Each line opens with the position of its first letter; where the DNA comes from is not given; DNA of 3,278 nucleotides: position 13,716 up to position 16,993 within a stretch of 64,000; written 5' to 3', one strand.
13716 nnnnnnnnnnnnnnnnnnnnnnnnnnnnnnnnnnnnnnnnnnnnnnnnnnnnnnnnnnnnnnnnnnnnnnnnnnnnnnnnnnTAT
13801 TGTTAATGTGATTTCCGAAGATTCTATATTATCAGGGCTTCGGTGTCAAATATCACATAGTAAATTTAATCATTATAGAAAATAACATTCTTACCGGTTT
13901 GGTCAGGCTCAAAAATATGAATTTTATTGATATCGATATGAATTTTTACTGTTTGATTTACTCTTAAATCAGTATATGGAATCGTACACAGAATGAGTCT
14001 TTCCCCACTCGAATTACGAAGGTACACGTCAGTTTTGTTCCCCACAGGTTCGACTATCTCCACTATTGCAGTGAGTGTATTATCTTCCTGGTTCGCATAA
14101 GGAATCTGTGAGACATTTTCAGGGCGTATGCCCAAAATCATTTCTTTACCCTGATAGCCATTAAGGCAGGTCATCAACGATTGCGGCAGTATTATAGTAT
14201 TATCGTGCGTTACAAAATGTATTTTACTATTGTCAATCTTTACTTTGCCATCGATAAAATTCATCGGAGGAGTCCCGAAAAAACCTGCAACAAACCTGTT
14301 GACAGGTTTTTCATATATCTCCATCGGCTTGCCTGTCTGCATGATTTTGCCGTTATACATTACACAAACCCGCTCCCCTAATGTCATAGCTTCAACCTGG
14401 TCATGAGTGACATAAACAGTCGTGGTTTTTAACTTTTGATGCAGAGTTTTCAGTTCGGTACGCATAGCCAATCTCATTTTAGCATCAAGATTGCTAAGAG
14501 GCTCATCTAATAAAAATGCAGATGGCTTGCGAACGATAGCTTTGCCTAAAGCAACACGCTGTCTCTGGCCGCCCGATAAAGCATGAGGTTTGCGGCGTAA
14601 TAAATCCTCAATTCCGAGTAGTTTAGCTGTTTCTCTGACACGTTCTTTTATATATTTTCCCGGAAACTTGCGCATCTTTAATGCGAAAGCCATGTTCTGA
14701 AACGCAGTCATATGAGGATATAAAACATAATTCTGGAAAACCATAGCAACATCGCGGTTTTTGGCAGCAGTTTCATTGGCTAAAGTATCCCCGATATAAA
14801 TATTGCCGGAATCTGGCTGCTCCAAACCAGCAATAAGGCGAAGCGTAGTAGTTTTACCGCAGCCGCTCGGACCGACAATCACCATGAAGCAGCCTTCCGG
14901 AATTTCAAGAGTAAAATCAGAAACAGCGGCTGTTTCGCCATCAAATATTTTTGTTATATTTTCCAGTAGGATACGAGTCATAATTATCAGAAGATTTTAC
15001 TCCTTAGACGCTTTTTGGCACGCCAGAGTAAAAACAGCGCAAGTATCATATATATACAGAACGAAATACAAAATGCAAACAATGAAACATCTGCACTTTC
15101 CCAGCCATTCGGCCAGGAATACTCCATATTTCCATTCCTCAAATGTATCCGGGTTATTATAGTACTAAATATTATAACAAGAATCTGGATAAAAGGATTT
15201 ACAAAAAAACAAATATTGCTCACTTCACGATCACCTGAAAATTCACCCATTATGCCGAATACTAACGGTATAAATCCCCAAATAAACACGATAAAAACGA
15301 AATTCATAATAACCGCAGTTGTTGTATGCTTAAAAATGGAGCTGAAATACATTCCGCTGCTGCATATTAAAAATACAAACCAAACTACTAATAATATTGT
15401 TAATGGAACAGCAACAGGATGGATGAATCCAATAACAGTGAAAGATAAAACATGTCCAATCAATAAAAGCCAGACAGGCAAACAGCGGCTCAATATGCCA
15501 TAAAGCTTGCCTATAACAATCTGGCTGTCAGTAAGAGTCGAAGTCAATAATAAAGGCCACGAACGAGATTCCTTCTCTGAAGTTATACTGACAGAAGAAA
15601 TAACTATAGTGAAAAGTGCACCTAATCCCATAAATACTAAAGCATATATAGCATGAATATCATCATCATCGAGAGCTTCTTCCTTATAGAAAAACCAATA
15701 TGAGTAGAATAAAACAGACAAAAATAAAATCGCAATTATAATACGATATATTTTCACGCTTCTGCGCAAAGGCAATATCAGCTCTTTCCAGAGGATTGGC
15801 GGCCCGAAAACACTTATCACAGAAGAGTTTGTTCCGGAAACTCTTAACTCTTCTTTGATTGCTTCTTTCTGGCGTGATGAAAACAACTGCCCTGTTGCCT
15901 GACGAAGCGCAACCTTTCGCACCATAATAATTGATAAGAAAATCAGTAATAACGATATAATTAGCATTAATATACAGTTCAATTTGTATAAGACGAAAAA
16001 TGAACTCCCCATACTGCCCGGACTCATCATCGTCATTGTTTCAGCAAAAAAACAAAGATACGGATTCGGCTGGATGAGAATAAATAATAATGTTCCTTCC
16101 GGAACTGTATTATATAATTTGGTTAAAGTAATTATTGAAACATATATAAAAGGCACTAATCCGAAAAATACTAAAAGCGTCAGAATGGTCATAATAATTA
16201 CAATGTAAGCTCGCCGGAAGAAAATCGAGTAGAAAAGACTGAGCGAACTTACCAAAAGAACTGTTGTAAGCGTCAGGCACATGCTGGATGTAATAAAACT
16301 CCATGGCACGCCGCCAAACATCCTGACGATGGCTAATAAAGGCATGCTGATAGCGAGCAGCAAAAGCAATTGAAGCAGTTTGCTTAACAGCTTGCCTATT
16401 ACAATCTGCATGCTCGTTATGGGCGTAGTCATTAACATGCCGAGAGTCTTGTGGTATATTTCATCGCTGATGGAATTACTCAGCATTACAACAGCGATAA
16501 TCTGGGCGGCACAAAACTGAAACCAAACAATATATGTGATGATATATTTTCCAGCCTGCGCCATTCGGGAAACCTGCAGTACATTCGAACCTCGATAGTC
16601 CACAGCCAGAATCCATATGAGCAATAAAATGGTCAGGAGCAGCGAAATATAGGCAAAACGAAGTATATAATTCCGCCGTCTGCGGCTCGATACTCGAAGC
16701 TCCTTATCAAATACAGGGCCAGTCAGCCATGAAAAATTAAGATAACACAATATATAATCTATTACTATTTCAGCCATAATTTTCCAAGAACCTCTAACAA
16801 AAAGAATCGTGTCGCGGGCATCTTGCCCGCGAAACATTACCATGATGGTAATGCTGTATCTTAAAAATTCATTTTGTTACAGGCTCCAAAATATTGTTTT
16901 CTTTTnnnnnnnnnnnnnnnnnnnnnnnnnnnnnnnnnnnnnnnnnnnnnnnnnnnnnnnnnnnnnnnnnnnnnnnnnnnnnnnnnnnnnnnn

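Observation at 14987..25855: Six tandem paralogous double ABC-2 permeases (12 permease modules) behind a single ABC-2 ATPase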

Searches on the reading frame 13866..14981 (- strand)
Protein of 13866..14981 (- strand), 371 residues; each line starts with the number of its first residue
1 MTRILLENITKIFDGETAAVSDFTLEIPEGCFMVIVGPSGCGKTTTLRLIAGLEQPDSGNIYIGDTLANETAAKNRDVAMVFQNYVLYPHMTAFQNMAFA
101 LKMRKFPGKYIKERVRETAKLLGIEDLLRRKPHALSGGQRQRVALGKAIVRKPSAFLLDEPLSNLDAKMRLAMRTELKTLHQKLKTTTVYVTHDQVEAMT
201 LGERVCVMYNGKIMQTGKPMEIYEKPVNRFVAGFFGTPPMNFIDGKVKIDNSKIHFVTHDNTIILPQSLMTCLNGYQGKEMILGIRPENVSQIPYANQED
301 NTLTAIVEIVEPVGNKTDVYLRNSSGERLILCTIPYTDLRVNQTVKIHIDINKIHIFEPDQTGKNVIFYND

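Call 9: search_protein_families(library=pfam, proteins=[window:13866-14981:-], max_evalue=0.001)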
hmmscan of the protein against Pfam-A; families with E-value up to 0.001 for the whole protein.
window:13866-14981:- (371 aa): 7 families
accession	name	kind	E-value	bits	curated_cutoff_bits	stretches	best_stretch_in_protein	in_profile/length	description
PF00005.33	ABC_tran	-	7e-32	111.3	25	1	21-162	2-136/137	ABC transporter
PF17912.7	OB_MalK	-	9.3e-13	49.3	27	1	236-289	1-52/53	MalK OB fold domain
PF08402.16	TOBE_2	-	1.2e-08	35.4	21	1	283-357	1-76/76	TOBE domain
PF13304.12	AAA_21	-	1.2e-05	26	27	0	32-77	1-43/304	AAA domain, putative AbiEii toxin, Type IV TA system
PF02463.25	SMC_N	-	7.7e-05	22.7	40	0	31-200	25-206/220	RecF/RecN/SMC N terminal domain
PF03215.21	Rad17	-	0.00015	22.2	23.8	1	30-127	45-141/186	Rad17 P-loop domain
PF13401.12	AAA_22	-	0.0007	20.3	27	0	32-62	7-38/130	AAA domain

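Call 62: search_protein_families(library=ncbifam, proteins=[window:13866-14981:-], max_evalue=0.001)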
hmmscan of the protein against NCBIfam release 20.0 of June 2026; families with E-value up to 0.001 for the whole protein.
window:13866-14981:- (371 aa): 187 families (the best 25 are shown)
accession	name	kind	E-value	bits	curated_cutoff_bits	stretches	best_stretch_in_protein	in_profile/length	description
NF008653.0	PRK11650.1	subfamily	2.9e-131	437.7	432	1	1-362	1-352/357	sn-glycerol-3-phosphate ABC transporter ATP-binding protein UgpC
NF008233.0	PRK11000.1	equivalog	8.6e-111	370.3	568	1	1-362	1-358/369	maltose/maltodextrin ABC transporter ATP-binding protein MalK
NF040933.2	ABC_arch_GlcV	equivalog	1.7e-97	326.5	450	1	3-357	2-357/357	glucose ABC transporter ATP-binding protein GlcV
NF006987.0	PRK09452.1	equivalog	5.3e-95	318.3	482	1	4-323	18-333/378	spermidine/putrescine ABC transporter ATP-binding protein PotA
TIGR03265.1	PhnT2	equivalog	3.8e-90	302.6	457.7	1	4-355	5-350/353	putative 2-aminoethylphosphonate ABC transporter ATP-binding protein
TIGR01187.1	potA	subfamily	4.7e-89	298.7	355.6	1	35-337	1-301/325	polyamine ABC transporter ATP-binding protein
NF043075.1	MMSYN1_0197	equivalog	3e-84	282.9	550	1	4-357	3-339/341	spermidine/putrescine ABC transporter ATP-binding protein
NF008513.0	PRK11432.1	equivalog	1.7e-81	273.9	496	1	4-357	7-345/351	ferric ABC transporter ATP-binding protein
NF040840.2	tungstate_WtpC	equivalog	3.8e-81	273.1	440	1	17-351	13-339/347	tungstate ABC transporter ATP-binding protein WtpC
TIGR00968.1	3a0106s01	subfamily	1.2e-76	257.4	342.75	1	4-237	1-233/237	sulfate ABC transporter ATP-binding protein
TIGR03258.1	PhnT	equivalog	4.1e-75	253.1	499.15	1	4-322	9-322/359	2-aminoethylphosphonate ABC transport system ATP-binding subunit PhnT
NF008621.0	PRK11607.1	equivalog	1.5e-71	241.2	613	1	6-294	22-306/377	putrescine ABC transporter ATP-binding subunit PotG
NF008105.0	PRK10851.1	equivalog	1.5e-68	231.1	502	1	4-338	3-327/362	sulfate/thiosulfate ABC transporter ATP-binding protein CysA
TIGR01186.1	proV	subfamily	1.2e-63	215.5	326.6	1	15-237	4-232/363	betaine/proline/choline family ABC transporter ATP-binding protein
TIGR03415.1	ABC_choXWV_ATP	equivalog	1.9e-50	172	483.75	1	15-273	35-303/382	choline ABC transporter ATP-binding protein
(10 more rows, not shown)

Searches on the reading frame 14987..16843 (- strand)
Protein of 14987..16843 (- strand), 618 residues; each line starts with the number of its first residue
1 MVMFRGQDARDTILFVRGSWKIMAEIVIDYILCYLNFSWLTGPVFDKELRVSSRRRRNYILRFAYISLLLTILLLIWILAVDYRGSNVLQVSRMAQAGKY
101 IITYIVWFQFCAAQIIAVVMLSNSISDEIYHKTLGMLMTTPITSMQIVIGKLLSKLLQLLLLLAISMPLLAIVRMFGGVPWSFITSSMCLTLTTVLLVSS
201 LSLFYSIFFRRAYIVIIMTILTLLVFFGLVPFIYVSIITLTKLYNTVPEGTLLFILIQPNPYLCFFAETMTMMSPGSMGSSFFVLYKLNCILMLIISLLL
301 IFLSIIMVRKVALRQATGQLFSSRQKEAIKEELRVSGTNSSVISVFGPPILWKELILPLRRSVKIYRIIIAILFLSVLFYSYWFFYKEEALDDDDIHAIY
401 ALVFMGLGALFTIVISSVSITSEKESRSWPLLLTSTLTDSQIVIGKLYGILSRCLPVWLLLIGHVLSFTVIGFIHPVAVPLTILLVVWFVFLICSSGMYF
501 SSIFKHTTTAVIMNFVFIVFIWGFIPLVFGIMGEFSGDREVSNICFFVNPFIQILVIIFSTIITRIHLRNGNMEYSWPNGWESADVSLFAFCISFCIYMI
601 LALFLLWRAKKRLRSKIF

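Call 4: search_protein_families(library=pfam, proteins=[window:14987-16843:-], max_evalue=0.01)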
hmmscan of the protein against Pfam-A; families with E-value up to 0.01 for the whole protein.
window:14987-16843:- (618 aa): 2 families
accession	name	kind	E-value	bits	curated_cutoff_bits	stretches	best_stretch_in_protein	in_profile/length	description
PF12679.13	ABC2_membrane_2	-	4.8e-16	59.3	27.2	2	299-554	16-235/283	ABC-2 family transporter protein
PF12698.13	ABC2_membrane_3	-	1.3e-08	34.7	31.6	1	399-604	163-347/347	ABC-2 family transporter protein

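Call 5: search_protein_families(library=ncbifam, proteins=[window:14987-16843:-], max_evalue=0.01)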
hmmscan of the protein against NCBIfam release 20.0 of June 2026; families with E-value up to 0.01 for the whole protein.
window:14987-16843:- (618 aa): 1 family
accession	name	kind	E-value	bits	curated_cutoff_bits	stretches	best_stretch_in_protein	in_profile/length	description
NF038293.1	permease_SagH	equivalog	0.0062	15.4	450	0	400-527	180-309/370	SagH family ABC transporter permease subunit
